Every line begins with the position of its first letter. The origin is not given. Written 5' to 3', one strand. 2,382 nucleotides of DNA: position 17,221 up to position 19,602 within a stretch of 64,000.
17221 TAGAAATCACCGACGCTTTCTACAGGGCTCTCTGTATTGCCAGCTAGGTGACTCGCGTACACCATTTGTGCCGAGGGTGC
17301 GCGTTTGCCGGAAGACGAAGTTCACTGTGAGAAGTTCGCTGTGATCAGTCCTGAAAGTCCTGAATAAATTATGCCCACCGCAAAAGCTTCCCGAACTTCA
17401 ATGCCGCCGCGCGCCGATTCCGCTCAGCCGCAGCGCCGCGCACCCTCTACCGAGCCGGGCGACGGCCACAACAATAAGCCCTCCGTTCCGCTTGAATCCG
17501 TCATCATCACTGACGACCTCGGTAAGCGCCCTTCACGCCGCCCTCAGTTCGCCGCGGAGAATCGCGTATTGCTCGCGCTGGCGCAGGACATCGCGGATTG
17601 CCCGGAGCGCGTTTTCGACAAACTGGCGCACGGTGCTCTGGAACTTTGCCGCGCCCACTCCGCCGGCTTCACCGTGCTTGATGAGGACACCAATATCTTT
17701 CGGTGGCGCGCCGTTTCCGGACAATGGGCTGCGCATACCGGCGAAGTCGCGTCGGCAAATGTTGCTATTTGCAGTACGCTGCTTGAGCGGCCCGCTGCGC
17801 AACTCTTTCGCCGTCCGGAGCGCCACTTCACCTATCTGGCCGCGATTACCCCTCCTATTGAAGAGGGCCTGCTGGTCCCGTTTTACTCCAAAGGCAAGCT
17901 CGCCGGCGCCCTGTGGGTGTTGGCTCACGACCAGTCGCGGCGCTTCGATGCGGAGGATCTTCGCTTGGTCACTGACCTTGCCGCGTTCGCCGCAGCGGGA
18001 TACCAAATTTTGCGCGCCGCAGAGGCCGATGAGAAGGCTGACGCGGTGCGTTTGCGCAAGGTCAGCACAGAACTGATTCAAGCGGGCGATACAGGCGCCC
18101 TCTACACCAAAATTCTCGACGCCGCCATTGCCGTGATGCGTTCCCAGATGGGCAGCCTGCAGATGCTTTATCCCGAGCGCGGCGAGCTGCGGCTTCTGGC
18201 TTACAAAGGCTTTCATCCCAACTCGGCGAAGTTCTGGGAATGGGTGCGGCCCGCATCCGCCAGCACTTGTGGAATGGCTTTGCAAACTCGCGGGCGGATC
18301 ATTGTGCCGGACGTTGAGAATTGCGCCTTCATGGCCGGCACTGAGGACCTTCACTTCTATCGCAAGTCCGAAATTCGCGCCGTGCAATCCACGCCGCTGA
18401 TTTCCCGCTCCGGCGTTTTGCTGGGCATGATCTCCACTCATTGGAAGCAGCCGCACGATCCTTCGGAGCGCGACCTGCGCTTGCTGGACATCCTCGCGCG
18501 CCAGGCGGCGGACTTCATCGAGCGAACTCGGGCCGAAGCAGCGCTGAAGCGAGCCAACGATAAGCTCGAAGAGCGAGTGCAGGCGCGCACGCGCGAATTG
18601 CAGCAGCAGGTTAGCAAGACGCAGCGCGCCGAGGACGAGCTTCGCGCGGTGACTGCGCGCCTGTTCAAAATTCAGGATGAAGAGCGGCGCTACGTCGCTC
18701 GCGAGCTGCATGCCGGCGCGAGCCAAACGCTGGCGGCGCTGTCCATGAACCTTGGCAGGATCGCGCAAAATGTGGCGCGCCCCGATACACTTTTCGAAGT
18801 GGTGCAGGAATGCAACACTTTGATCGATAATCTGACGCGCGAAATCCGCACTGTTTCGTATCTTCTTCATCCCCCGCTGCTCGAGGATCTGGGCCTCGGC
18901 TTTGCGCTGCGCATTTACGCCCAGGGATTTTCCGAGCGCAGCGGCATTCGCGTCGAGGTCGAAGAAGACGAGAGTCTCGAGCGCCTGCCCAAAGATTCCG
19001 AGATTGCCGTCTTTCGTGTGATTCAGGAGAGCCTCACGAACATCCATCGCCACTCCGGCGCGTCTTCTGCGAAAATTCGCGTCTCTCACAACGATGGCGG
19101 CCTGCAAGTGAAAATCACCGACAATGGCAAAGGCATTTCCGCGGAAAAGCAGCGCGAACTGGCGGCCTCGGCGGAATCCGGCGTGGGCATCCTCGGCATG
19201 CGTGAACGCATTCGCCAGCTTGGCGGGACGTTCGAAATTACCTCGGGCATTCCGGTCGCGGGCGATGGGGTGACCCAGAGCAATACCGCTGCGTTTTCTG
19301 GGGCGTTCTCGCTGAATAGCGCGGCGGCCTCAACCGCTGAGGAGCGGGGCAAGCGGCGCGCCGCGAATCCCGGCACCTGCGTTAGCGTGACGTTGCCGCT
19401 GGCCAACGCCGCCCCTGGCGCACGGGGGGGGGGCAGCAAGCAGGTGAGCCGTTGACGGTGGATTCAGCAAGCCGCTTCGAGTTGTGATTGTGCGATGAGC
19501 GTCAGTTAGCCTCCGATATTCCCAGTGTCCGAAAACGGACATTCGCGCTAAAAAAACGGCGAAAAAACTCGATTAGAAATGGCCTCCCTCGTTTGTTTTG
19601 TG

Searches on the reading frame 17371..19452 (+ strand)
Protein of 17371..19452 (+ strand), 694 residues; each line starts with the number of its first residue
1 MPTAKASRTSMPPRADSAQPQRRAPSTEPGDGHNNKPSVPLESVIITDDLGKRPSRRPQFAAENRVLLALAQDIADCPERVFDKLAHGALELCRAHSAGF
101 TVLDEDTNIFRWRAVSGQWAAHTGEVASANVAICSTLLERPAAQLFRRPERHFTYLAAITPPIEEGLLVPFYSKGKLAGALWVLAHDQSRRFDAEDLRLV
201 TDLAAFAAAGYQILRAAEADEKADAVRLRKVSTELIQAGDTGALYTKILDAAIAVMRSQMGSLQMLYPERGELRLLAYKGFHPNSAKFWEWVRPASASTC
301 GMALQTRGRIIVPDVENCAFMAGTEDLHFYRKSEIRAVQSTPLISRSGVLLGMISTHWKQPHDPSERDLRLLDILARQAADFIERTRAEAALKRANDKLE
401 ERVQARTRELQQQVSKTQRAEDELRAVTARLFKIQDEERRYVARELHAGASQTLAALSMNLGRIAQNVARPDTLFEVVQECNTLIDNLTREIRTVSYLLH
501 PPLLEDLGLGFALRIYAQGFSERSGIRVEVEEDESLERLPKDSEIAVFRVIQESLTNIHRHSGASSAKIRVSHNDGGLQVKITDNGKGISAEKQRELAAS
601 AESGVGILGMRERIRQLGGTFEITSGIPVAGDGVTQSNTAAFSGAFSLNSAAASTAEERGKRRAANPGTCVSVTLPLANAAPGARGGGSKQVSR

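Call 70: search_protein_families(library=pfam, proteins=[window:17371-19452:+], max_evalue=1e-8)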
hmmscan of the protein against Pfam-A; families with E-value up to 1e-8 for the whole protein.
window:17371-19452:+ (694 aa): 4 families
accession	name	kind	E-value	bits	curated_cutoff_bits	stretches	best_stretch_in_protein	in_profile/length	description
PF13185.12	GAF_2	-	1.1e-23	84.4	28.6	1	243-384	6-136/136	GAF domain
PF01590.32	GAF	-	4.8e-15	56.7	22.4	0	244-380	5-130/133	GAF domain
PF02518.31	HATPase_c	-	4.6e-13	50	26.4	1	544-678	3-110/111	Histidine kinase-, DNA gyrase B-, and HSP90-like ATPase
PF13492.12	GAF_3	-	5.7e-11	43.4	27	0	247-385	8-129/129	GAF domain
